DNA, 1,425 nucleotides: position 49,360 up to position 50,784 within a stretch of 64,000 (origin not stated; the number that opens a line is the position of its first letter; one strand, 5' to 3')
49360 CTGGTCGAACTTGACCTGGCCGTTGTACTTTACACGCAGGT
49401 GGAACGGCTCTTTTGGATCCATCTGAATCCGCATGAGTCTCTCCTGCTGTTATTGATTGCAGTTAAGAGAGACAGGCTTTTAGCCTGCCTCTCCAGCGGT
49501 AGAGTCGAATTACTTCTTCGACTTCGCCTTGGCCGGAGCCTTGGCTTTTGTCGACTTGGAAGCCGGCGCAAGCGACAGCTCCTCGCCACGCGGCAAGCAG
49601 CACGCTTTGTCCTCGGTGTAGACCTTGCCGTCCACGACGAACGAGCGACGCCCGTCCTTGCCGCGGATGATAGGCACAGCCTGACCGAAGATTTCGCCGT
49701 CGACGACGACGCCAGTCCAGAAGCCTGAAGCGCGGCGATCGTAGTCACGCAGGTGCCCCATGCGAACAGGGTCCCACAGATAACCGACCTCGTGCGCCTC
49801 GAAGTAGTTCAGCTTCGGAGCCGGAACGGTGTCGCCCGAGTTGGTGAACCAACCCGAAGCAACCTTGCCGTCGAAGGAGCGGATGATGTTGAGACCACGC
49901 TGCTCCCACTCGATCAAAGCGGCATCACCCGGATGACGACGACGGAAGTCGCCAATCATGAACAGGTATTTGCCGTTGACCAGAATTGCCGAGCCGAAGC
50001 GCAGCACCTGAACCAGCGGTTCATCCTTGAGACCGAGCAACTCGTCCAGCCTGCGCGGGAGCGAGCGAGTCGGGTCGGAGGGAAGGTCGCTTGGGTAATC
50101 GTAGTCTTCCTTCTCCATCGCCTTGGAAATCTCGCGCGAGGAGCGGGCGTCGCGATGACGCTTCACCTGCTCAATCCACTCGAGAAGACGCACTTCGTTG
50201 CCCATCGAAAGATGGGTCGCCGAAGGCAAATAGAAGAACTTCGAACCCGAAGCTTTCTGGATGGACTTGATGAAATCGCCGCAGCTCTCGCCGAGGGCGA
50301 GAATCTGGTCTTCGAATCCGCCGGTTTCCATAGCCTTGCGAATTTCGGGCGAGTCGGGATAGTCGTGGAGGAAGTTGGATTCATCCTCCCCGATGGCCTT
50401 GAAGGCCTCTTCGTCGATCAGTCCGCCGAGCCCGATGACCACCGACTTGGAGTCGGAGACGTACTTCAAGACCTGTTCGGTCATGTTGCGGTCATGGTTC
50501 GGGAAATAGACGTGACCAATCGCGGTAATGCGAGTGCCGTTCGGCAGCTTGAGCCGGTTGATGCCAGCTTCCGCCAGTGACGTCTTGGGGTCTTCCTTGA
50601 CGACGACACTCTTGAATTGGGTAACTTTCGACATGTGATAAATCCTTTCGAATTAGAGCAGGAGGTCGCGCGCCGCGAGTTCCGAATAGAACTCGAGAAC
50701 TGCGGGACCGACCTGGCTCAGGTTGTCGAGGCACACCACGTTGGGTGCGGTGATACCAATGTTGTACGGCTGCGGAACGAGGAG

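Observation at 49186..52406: Operon pairing an intact metallophosphoesterase with a degenerate paralog carrying a histone-like tail, plus an atypical HAD-like protein and a small Cys protein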

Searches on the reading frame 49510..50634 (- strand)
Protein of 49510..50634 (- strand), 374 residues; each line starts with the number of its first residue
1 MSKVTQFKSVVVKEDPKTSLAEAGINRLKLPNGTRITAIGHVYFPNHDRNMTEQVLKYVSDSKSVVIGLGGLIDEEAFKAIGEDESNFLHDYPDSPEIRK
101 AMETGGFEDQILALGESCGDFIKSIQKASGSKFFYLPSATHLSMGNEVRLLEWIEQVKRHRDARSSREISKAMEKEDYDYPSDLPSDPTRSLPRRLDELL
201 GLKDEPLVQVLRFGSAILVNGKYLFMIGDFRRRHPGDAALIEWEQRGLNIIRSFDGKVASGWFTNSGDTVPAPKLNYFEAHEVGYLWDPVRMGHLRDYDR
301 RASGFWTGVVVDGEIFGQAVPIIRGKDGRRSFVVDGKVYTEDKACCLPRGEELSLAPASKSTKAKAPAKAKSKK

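Call 3: search_protein_families(library=pfam, proteins=[window:49510-50634:-], max_evalue=1)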
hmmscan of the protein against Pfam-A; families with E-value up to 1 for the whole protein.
window:49510-50634:- (374 aa): 0 families

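Call 4: search_protein_families(library=phrogs, proteins=[window:49510-50634:-], max_evalue=0.1)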
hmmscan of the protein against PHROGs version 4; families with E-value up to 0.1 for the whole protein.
window:49510-50634:- (374 aa): 0 families

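Call 13: find_homologous_proteins(query=window:49510-50634:-)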
Query window:49510-50634:- (374 aa): 108 proteins with E <= 0.001 among 5697 candidates.
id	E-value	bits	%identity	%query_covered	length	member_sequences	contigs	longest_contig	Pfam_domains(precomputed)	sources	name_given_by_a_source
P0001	9.3e-251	849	100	100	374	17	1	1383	-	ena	-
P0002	5.5e-209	712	82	98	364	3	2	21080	-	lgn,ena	-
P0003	9.0e-145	500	63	95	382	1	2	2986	-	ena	-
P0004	1.8e-142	493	61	95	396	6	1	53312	-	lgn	-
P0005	3.2e-142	492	60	95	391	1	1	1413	-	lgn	-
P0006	3.4e-139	482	59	98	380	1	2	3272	-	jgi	-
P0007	4.4e-138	478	61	95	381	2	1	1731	-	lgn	-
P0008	1.3e-137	477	60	95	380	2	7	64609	-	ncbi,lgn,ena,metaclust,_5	metaclust:\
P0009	1.6e-137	476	59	95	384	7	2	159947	-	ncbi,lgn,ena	-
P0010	1.6e-137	476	60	95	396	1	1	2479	-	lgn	-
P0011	2.3e-136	473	59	97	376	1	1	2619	-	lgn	-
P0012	1.3e-135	470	57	99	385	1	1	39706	-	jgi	-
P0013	1.8e-135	470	57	99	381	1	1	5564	-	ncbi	-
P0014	2.0e-135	470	61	95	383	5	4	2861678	-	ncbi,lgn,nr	ncbi:MAG: hypothetical protein IPM23_03345 [Candidatus Melainabacteria bacterium]|nr:hypothetical pr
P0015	9.8e-135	467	59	95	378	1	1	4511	-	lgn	-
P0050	8.1e-122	425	48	98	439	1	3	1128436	-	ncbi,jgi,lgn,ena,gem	-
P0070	3.7e-89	317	44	95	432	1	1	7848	-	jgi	jgi:UDP-2,3-diacylglucosamine pyrophosphatase LpxH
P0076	1.8e-87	312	43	95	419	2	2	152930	-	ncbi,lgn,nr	ncbi:MAG: hypothetical protein JSS83_18760 [Cyanobacteria bacterium SZAS LIN-3]|nr:hypothetical prot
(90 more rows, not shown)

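Call 14: find_encoding_contigs(protein=window:49510-50634:-, flank=10000, max_places=6)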
Protein window:49510-50634:- (374 aa): 9 contigs read that carry it; 6 places shown.
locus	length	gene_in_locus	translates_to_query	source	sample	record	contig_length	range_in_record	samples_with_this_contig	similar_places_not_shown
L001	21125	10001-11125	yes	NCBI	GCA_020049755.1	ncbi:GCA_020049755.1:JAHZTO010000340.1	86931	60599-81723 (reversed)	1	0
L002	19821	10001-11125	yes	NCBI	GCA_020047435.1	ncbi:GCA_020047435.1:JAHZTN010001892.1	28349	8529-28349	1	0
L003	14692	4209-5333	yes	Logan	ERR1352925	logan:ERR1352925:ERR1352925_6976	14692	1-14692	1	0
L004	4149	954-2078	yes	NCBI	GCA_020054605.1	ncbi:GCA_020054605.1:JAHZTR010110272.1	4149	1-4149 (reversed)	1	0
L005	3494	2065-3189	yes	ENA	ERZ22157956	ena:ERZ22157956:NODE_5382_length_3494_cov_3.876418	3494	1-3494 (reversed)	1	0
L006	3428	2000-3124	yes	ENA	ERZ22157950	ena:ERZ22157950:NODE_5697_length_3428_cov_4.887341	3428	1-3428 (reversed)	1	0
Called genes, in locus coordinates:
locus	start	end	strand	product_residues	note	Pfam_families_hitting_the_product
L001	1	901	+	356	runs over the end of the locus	PF02812:ELFV_dehydrog_N, PF00208:ELFV_dehydrog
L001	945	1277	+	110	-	-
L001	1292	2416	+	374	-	PF00266:Aminotran_5, PF01053:Cys_Met_Meta_PP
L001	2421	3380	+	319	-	-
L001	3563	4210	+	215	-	PF05908:Gamma_PGA_hydro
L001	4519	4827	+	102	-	-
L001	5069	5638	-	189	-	PF00156:Pribosyltran (weak)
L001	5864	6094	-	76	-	-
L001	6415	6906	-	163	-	-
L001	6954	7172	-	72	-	-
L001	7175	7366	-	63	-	-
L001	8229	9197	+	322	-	-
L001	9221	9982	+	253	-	-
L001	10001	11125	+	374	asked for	-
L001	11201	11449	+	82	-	-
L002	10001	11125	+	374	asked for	-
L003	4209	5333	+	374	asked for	-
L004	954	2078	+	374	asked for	-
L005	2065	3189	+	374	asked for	-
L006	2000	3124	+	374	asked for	-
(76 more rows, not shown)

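Call 16: find_encoding_contigs(protein=P0014, flank=8000, max_places=2)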
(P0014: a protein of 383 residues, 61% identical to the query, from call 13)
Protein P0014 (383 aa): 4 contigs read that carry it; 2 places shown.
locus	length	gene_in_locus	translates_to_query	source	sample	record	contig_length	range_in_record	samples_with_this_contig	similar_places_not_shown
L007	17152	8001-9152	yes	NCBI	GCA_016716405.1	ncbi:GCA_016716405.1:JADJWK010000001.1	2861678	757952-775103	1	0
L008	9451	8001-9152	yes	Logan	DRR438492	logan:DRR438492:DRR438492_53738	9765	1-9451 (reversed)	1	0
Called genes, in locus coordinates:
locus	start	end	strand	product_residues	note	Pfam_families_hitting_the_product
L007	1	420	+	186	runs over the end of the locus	-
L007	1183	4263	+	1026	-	PF02867:Ribonuc_red_lgC, PF12637:TSCPD (weak)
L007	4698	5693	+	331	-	PF00226:DnaJ, PF01556:DnaJ_C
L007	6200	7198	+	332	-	PF00149:Metallophos (weak)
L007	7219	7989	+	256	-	-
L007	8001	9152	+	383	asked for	-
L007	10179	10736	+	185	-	-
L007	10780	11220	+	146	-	-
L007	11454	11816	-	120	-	PF04020:Phage_holin_4_2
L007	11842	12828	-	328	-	-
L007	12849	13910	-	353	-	PF00092:VWA, PF13519:VWA_2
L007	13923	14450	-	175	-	PF00515:TPR_1 (faint), PF07719:TPR_2 (faint)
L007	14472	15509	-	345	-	PF13519:VWA_2 (faint)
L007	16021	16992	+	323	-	PF00990:GGDEF (faint)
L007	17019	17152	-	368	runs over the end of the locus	PF00850:Hist_deacetyl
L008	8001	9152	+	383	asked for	-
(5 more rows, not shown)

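Call 17: find_encoding_contigs(protein=P0050, flank=8000, max_places=2)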
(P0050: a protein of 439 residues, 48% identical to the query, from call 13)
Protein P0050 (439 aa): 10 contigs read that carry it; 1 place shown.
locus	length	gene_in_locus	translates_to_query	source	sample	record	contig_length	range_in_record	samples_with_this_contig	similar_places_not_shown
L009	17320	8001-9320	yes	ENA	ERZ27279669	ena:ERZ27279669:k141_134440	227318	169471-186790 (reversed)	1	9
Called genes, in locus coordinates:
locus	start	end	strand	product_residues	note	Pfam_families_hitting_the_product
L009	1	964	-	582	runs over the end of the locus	PF00654:Voltage_CLC, PF00571:CBS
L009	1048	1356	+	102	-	-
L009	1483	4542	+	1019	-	PF00317:Ribonuc_red_lgN (weak), PF02867:Ribonuc_red_lgC, PF12637:TSCPD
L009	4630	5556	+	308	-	PF00226:DnaJ, PF01556:DnaJ_C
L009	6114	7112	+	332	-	PF00149:Metallophos (weak)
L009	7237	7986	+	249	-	-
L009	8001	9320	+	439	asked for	-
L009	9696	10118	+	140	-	-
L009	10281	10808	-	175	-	-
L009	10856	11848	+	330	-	PF00294:PfkB, PF08543:Phos_pyr_kin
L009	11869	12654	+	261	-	PF12796:Ank_2, PF00023:Ank (faint), PF13606:Ank_3 (faint), PF13857:Ank_5 (faint), PF13637:Ank_4 (weak)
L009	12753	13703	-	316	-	-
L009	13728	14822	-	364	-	PF00092:VWA, PF13519:VWA_2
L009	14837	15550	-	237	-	PF13174:TPR_6 (faint), PF13181:TPR_8 (faint), PF13424:TPR_12 (weak), PF13432:TPR_16 (faint), PF00515:TPR_1 (weak), PF07719:TPR_2 (weak)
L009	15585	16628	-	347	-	PF13519:VWA_2, PF00092:VWA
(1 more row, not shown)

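Call 18: find_encoding_contigs(protein=P0076, flank=8000, max_places=2)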
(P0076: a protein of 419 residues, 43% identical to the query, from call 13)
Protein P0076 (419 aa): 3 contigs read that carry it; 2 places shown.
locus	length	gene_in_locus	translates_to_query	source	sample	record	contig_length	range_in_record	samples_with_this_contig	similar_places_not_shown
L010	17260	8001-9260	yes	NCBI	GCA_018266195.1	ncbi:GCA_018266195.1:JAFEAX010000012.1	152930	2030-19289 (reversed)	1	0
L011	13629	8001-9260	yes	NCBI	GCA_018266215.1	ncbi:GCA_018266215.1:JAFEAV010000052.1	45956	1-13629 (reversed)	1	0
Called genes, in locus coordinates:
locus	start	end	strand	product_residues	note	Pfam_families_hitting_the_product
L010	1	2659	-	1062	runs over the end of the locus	PF00873:ACR_tran, PF03176:MMPL (weak)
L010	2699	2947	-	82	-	-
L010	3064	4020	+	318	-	-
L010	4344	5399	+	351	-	PF00226:DnaJ, PF01556:DnaJ_C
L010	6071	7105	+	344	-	-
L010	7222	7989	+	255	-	-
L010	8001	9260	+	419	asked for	-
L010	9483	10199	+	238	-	PF00072:Response_reg, PF00486:Trans_reg_C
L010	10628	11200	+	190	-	-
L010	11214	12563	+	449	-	-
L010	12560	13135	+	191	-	-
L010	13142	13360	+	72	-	-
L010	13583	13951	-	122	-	PF04020:Phage_holin_4_2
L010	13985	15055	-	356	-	-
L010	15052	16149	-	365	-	PF00092:VWA, PF13519:VWA_2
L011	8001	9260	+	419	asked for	-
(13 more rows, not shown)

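Call 19: search_protein_families(library=padloc, proteins=[window:49510-50634:-], max_evalue=0.1)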
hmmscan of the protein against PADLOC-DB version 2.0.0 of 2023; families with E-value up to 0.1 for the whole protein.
window:49510-50634:- (374 aa): 0 families

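Call 20: search_protein_families(library=ncbifam, proteins=[window:49510-50634:-], max_evalue=0.1)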
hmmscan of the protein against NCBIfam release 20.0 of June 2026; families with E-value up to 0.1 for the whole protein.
window:49510-50634:- (374 aa): 0 families

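Call 27: search_dna_similar(query=window:49510-50634:-, collection=phages, mode=protein, max_evalue=0.01, max_rows=25)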
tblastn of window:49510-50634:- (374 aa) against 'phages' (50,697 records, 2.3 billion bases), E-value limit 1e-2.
No match.

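Call 34: search_solved_structures(query=A1, max_evalue=1, show_alignments=2)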
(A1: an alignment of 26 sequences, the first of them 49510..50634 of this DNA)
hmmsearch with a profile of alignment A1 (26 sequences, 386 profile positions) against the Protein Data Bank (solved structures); distinct sequences matched with E-value up to 1: 4.
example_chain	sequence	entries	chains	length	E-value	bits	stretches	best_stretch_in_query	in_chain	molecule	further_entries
8a57_X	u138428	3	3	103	0.38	12.8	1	42-78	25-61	50S ribosomal protein L24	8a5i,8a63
7nhn_X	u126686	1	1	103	0.38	12.7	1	42-78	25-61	50S ribosomal protein L24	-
8uu4_W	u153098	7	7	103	0.64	12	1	42-78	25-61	Large ribosomal subunit protein uL24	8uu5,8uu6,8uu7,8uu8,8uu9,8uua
2yvt_A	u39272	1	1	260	1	11.4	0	52-103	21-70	Hypothetical protein aq_1956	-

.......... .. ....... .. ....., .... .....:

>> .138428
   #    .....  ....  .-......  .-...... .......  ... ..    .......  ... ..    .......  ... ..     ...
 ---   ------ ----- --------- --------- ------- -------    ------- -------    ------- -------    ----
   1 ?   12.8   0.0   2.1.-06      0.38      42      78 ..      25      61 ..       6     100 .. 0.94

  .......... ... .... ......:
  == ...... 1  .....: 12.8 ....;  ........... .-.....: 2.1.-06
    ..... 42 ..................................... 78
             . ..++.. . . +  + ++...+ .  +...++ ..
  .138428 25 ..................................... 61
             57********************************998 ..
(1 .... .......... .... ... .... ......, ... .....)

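Call 37: find_related_loci(query=A1, collection=genome_contigs, flank=7000)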
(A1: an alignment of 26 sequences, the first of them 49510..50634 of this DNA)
Query A1 (374 aa) in genome_contigs; peptide patterns used: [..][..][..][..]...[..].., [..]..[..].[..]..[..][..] (x = any residue, [..] = any of these).
49 stretches matched a pattern; 29 encode a relative of the query (tblastn E <= 1e-3); 28 distinct loci.
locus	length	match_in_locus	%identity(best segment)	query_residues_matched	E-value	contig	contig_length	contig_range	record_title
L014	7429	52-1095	61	1-357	4e-150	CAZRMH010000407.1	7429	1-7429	MAG TPA_asm: uncultured Candidatus Obscuribacterales bacterium isolate SRP287051_co1_22 genome assembly, contig: NODE_12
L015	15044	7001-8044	59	1-357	4e-145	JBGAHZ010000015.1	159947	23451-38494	MAG: Candidatus Obscuribacteraceae bacterium isolate MAG_MBR_H125.44 MBRH125-44_opera_contig_572, whole genome shotgun s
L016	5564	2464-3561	57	1-371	3e-144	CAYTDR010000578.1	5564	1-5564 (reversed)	MAG TPA_asm: uncultured Candidatus Obscuribacterales bacterium isolate SRP302895_co1_402 genome assembly, contig: NODE_3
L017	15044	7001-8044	60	1-357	2e-142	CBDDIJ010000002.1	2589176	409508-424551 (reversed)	MAG: Candidatus Obscuribacterales bacterium isolate d5e4265f-a358-4786-9086-93a4549b7058 genome assembly, contig: contig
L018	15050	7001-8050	61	1-357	2e-142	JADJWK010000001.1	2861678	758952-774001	MAG: Candidatus Melainabacteria bacterium isolate Kalu_18-Q3-R12-55_BAT3C.239 tig00000394-10-28572790, whole genome shot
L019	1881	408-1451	60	1-357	4e-153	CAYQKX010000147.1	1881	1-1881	MAG TPA_asm: uncultured Candidatus Obscuribacterales bacterium isolate SRP287051_co1_96 genome assembly, contig: NODE_71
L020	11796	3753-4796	60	1-357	5e-142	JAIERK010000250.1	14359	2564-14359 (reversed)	MAG: Candidatus Obscuribacterales bacterium isolate co.spades.METABAT.1kb_095 c_000000433013, whole genome shotgun seque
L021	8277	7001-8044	58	1-357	3e-141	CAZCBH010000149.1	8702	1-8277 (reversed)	MAG TPA_asm: uncultured Candidatus Obscuribacterales bacterium isolate SRP329715_co1_382 genome assembly, contig: NODE_1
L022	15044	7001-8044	59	1-357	6e-141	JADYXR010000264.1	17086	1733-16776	MAG: Candidatus Obscuribacter sp. isolate MP9P1 103 k99_3046475, whole genome shotgun sequence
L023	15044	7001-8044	57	1-357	9e-140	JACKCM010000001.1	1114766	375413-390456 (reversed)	MAG: Candidatus Obscuribacterales bacterium isolate HK-STAS-CYAN-1 HK-STAS-CYAN-1_1, whole genome shotgun sequence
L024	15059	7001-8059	58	1-357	4e-137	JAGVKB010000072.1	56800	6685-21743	MAG: Candidatus Obscuribacterales bacterium isolate SW_5 c_000000114811, whole genome shotgun sequence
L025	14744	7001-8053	58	1-355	2e-134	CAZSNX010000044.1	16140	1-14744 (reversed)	MAG TPA_asm: uncultured Candidatus Obscuribacterales bacterium isolate SRP287453_co1_156 genome assembly, contig: NODE_6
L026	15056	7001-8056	55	5-365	3e-132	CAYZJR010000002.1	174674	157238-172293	MAG TPA_asm: uncultured Candidatus Obscuribacterales bacterium isolate SRP287051_co1_159 genome assembly, contig: NODE_1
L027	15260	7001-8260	48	1-367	3e-126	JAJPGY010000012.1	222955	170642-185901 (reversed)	MAG: Proteobacteria bacterium isolate Centralia_MAG_122 k107_19789582, whole genome shotgun sequence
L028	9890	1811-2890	55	1-373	2e-131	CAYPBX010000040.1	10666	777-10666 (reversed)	MAG TPA_asm: uncultured Candidatus Obscuribacterales bacterium isolate binchicken_co21_458 genome assembly, contig: NODE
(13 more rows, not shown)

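Call 40: predict_structure(alignment_id=A1)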
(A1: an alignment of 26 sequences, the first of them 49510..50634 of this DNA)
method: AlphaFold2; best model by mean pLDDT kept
length: 374 residues; sequences in the alignment: 26
mean_pLDDT: 82.2   pTM: 0.81
mean pLDDT of the five models: 82.2, 79.5, 78.8, 75.2, 74.5
residues with pLDDT >= 90: 178; 70-90: 113; 50-70: 58; < 50: 25
segments of 3 or more residues with pLDDT < 50: 1-16, 230-235
pLDDT, mean of each block of 10 residues (from residue 1): 38 47 86 96 92 96 95 91 66 87 92 97 97 90 76 93 90 77 82 95 96 91 82 58 83 85 76 83 88 60 91 94 89 95 73 70 55 50
secondary structure, 60 per line:
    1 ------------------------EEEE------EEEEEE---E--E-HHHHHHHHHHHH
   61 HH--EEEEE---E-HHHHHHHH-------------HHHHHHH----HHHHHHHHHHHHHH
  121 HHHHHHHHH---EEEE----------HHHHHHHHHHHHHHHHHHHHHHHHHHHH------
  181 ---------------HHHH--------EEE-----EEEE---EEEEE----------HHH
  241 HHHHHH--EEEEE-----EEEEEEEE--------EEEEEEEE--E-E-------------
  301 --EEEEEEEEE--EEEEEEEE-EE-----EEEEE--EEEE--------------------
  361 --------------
elements in order: E25-28 E35-40 H49-62 E65-69 H75-82 H96-102 H107-129 E133-136 H147-174 H196-199 E208-210 E216-219 E223-227 H238-246 E249-253 E259-266 E275-282 E303-311 E314-321 E330-334 E337-340
